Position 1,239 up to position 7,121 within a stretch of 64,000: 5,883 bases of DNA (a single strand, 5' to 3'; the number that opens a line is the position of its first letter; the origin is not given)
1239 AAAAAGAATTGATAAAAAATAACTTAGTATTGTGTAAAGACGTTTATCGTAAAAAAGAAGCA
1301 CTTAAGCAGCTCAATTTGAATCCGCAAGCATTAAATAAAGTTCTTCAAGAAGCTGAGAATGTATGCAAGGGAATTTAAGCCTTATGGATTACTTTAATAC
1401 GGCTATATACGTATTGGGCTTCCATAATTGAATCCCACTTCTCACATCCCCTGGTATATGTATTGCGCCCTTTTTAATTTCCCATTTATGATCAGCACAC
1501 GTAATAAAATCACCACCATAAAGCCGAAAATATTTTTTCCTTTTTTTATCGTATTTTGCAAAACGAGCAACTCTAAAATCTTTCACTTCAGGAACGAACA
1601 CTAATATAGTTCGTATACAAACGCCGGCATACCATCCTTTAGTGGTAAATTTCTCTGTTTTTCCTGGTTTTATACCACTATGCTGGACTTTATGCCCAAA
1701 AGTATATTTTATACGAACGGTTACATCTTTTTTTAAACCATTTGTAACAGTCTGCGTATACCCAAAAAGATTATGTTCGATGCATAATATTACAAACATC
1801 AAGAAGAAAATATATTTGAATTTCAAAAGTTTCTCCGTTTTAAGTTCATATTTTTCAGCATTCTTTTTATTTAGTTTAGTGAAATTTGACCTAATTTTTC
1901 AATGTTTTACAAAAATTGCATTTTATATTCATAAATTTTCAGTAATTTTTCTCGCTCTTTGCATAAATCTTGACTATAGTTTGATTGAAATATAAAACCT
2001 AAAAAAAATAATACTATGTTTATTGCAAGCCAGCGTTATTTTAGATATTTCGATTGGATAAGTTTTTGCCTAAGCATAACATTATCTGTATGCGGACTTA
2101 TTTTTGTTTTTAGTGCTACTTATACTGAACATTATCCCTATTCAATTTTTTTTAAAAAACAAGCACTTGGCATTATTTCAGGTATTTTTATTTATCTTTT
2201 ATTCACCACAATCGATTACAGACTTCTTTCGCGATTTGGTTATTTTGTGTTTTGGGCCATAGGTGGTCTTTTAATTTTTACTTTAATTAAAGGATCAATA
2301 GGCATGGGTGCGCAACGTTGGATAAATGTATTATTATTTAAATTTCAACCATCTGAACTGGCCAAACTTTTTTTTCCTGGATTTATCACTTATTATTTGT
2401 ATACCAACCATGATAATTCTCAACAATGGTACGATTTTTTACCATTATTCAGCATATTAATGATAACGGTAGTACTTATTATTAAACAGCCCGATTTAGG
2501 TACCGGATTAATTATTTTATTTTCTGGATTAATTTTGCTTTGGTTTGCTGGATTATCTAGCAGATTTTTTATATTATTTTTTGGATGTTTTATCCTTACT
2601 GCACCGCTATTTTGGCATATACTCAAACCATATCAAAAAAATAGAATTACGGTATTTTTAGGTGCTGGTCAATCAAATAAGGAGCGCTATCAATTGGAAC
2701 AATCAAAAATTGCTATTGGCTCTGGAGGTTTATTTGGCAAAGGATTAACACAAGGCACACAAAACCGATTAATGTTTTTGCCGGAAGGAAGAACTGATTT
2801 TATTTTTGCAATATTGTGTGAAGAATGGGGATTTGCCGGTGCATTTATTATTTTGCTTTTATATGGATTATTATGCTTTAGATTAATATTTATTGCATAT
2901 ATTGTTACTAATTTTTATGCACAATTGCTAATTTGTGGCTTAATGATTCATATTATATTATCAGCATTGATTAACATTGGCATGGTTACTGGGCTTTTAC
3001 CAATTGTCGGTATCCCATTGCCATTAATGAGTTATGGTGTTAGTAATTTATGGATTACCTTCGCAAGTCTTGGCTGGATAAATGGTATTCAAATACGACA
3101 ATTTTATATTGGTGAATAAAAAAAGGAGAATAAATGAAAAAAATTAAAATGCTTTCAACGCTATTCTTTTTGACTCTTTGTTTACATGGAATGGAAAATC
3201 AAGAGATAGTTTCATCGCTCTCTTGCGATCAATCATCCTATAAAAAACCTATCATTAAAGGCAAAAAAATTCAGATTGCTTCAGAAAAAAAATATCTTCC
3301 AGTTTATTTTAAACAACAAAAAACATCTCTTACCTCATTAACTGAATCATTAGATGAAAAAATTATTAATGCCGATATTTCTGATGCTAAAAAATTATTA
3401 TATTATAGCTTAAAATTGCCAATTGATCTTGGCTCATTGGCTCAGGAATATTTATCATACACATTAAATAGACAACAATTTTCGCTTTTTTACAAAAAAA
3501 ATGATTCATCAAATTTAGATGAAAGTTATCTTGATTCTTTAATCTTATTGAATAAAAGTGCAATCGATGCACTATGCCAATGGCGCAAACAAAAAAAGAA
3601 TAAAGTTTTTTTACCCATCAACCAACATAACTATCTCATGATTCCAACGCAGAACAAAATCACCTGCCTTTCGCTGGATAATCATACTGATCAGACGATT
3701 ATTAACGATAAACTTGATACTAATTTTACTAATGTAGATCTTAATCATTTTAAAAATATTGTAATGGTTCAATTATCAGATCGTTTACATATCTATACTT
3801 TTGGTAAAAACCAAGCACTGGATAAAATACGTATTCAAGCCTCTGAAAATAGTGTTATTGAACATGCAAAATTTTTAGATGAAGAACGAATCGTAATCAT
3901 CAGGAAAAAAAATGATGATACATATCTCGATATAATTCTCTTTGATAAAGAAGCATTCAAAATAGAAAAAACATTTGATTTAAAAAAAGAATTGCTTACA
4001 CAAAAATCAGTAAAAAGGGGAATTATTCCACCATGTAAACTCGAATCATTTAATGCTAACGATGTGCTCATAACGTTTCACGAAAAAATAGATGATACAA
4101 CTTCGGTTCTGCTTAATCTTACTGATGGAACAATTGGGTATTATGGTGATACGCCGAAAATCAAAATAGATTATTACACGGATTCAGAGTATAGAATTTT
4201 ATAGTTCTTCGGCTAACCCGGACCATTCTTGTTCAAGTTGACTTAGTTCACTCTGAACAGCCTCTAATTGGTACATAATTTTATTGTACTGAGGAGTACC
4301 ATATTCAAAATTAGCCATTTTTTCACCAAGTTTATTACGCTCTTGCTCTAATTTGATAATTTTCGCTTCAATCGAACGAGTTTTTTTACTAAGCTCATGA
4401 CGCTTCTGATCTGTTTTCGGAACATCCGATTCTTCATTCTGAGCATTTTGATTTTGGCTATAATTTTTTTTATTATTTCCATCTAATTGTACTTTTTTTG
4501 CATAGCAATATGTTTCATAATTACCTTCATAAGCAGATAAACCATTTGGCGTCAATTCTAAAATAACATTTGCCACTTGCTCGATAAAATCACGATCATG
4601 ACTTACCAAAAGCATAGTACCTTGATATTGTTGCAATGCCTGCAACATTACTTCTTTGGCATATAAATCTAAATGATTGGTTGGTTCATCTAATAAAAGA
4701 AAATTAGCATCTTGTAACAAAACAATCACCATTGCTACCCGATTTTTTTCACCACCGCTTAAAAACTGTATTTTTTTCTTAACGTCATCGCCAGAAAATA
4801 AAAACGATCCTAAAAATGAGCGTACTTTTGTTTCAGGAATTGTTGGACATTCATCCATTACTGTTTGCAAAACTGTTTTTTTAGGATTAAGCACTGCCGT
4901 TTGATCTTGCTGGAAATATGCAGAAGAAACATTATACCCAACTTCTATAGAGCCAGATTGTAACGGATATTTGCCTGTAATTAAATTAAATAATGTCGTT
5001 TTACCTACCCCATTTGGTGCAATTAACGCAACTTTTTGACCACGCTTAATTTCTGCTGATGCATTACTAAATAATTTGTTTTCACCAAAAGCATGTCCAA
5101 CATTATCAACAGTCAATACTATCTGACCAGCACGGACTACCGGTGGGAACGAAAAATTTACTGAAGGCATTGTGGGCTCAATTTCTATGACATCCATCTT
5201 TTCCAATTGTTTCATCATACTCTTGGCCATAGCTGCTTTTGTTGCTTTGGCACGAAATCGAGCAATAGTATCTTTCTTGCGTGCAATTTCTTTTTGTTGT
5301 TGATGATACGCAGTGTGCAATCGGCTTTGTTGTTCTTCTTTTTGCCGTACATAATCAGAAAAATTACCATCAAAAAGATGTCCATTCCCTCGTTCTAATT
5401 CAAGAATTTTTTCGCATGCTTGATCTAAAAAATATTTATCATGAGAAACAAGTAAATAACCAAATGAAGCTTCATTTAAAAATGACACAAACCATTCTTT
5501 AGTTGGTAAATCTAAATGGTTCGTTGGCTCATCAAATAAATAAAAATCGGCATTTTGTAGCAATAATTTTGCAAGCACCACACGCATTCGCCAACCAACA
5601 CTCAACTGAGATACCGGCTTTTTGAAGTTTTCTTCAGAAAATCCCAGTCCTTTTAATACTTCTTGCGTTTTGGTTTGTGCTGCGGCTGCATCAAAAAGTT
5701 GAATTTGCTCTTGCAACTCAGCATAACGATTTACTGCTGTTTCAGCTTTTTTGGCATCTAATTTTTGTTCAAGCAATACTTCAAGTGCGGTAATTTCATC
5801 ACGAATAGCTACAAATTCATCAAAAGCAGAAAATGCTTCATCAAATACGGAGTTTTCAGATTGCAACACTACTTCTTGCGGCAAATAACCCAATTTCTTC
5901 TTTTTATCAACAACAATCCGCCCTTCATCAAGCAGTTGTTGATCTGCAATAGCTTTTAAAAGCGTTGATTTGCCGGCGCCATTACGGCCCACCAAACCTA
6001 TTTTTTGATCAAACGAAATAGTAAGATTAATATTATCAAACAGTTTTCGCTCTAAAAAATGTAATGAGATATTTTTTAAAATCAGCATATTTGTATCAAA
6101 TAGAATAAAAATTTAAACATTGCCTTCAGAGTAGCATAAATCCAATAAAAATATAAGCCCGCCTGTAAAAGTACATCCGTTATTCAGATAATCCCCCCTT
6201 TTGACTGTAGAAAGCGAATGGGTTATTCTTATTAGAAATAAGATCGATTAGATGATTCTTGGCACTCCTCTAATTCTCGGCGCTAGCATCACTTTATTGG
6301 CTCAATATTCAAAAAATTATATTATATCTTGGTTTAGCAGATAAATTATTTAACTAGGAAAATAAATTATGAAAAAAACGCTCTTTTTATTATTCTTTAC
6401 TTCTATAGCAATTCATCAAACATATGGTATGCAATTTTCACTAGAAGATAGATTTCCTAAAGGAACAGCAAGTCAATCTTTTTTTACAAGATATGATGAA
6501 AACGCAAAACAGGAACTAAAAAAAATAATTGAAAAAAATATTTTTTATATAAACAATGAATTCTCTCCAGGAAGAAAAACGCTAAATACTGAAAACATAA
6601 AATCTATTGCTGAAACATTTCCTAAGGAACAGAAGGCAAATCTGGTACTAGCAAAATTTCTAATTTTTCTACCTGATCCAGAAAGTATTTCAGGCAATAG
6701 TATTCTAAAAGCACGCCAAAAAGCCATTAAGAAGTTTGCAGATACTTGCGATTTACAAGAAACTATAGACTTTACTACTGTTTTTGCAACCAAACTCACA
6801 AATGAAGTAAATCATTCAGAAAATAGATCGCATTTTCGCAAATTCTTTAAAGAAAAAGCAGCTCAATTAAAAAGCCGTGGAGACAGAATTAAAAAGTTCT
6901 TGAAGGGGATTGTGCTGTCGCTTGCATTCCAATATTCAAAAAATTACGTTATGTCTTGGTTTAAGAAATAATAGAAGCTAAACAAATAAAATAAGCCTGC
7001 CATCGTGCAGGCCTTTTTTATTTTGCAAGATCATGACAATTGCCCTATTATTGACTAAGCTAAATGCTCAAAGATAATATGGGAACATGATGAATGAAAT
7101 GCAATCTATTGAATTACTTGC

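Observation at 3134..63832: Recurrent 'signal peptide followed immediately by Met-(Glu)' leader on about 12 unrelated secreted proteins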

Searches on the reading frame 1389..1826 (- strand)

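Call 17: search_protein_families(library=pfam, proteins=[window:1389-1826:-], max_evalue=0.01)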
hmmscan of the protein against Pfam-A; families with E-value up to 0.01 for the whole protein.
window:1389-1826:- (145 aa): 1 family
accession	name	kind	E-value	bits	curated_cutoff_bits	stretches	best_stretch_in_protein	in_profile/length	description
PF01356.24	A_amylase_inhib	-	0.0083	16.6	25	0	23-61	16-53/68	Alpha amylase inhibitor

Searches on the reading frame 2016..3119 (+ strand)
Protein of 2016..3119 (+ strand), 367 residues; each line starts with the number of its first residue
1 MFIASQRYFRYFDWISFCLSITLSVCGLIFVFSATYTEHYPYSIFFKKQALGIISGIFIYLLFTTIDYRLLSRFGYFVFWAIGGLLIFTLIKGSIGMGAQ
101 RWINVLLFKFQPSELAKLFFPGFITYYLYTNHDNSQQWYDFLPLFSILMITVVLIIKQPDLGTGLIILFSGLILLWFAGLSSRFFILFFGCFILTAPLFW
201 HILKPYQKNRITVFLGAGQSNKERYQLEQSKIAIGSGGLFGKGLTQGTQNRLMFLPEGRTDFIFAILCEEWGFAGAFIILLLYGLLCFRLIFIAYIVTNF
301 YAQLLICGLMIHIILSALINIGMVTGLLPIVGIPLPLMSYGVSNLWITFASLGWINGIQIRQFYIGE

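Call 5: search_protein_families(library=pfam, proteins=[window:2016-3119:+], max_evalue=0.01)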
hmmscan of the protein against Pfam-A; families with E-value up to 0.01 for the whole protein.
window:2016-3119:+ (367 aa): 1 family
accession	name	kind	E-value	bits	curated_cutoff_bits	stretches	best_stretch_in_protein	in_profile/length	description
PF01098.24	FTSW_RODA_SPOVE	-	4.8e-81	272.9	26.4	1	18-359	6-351/356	Cell cycle protein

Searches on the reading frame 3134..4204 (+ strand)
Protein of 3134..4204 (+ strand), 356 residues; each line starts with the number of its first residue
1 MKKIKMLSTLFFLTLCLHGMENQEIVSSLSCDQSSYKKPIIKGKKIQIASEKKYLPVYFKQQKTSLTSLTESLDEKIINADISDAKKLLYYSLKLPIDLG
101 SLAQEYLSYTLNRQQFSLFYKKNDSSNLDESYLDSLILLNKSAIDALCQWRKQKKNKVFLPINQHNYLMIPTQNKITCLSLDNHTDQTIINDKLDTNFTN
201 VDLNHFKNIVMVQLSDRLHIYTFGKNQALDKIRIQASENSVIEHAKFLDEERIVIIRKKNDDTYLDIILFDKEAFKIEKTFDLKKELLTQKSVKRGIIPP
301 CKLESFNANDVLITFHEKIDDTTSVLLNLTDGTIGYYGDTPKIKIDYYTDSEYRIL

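Call 4: search_protein_families(library=pfam, proteins=[window:3134-4204:+], max_evalue=0.01)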
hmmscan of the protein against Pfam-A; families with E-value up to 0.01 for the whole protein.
window:3134-4204:+ (356 aa): 0 families

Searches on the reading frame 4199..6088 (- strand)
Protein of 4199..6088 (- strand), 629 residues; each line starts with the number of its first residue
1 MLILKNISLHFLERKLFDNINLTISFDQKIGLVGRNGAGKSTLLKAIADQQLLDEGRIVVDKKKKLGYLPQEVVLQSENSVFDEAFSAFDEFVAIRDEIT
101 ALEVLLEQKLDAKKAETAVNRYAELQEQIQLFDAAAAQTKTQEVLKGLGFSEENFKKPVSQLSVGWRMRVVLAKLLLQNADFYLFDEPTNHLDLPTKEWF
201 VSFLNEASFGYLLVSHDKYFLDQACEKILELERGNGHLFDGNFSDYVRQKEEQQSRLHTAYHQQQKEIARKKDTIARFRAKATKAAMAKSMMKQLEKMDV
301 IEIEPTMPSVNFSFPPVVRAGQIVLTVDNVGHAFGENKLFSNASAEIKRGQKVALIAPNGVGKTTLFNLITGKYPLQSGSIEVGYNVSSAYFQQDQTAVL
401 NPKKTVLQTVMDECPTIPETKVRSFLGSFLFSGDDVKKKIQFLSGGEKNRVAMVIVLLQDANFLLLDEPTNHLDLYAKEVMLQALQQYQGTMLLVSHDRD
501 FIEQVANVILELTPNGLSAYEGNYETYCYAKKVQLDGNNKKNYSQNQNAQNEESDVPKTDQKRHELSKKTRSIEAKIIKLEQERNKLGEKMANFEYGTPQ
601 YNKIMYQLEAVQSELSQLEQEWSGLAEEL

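Call 5: search_protein_families(library=pfam, proteins=[window:4199-6088:-], max_evalue=0.01)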
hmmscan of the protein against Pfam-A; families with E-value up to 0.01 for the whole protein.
window:4199-6088:- (629 aa): 26 families (the best 25 are shown)
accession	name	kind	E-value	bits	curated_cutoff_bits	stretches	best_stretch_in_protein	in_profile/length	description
PF00005.33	ABC_tran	-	5.3e-49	166.8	25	2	18-190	2-137/137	ABC transporter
PF12848.13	ABC_tran_Xtn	-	3e-27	94.9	25.9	2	229-311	1-84/85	ABC transporter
PF02463.25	SMC_N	-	2.9e-14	53.5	40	2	260-508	82-208/220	RecF/RecN/SMC N terminal domain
PF13304.12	AAA_21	-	3.7e-10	40.8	27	1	31-48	3-20/304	AAA domain, putative AbiEii toxin, Type IV TA system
PF13555.12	AAA_29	-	2.9e-07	30.6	27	1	16-48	11-43/61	P-loop containing region of AAA domain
PF16326.10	ABC_tran_CTD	-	2.8e-06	27.9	32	1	569-627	9-69/69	ABC transporter C-terminal domain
PF03193.22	RsgA_GTPase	-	3.3e-06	27.5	30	0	28-59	107-138/174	RsgA GTPase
PF01926.29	MMR_HSR1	-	4.6e-06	27.2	21.9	0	29-50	1-22/113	50S ribosome-binding GTPase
PF00006.31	ATP-synt_ab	-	2.3e-05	24.6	29.5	0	347-372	11-36/213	ATP synthase alpha/beta family, nucleotide-binding domain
PF13401.12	AAA_22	-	3.9e-05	24.4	27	0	32-54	10-32/130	AAA domain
PF20720.3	nSTAND3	-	0.00025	21.2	27.2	0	335-376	2-43/155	Novel STAND NTPase 3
PF00931.28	NB-ARC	-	0.00092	19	23.5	0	29-50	20-41/248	NB-ARC domain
PF00004.35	AAA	-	0.00096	20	21.2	0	32-50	3-21/131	ATPase family associated with various cellular activities (AAA)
PF13476.12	AAA_23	-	0.0011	20.1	27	1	21-47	12-39/201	AAA domain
PF13173.12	AAA_14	-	0.0011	19.4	27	0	30-109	5-88/129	AAA domain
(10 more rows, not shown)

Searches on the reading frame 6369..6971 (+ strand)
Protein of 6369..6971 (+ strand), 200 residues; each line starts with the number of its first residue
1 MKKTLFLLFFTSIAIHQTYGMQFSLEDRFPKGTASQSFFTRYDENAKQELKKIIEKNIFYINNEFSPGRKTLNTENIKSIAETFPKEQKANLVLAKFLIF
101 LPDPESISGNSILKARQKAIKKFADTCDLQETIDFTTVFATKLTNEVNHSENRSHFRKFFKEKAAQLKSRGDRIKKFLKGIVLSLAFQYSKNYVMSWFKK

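Call 4: search_protein_families(library=pfam, proteins=[window:6369-6971:+], max_evalue=0.01)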
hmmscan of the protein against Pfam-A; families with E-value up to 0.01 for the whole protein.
window:6369-6971:+ (200 aa): 1 family
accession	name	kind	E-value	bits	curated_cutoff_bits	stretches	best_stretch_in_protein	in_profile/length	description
PF22956.2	VPS15-like_hel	-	2.2e-06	26.8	27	1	84-195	216-321/610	VPS15-like, helical domain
